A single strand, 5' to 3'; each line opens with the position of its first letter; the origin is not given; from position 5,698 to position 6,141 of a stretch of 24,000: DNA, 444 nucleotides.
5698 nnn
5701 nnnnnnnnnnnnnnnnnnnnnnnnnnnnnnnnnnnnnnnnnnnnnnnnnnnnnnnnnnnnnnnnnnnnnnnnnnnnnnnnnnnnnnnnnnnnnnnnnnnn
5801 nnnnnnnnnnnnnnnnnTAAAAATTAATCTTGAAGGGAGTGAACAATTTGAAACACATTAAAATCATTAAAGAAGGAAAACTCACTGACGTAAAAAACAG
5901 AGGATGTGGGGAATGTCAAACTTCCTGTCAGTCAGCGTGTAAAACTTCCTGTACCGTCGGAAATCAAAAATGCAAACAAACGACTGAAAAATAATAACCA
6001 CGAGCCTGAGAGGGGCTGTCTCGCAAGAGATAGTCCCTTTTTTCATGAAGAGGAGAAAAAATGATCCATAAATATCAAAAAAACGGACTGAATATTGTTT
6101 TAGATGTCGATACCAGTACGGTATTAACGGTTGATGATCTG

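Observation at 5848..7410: SCIFF ranthipeptide cassette with a precursor missing from the ORF track, embedded in housekeeping genes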

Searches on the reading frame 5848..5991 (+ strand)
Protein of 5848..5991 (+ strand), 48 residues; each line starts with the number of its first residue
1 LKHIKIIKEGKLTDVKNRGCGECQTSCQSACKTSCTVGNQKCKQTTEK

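Call 6: search_protein_families(library=ncbifam, proteins=[window:5848-5991:+], max_evalue=0.01)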
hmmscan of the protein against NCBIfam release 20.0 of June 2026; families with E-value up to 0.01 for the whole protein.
seq(48 aa): 1 family
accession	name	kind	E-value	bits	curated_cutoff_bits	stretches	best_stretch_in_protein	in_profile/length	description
TIGR03973.1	six_Cys_in_45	equivalog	4.6e-21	74.5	50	1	2-43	1-43/43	six-cysteine ranthipeptide SCIFF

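Call 7: search_protein_families(library=pfam, proteins=[window:5848-5991:+], max_evalue=0.01)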
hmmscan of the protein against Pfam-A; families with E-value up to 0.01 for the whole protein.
seq(48 aa): 1 family
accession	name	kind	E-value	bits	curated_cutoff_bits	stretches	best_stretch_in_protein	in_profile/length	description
PF13165.11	SCIFF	-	5.5e-23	81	27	1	2-44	1-44/44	Six-cysteine peptide SCIFF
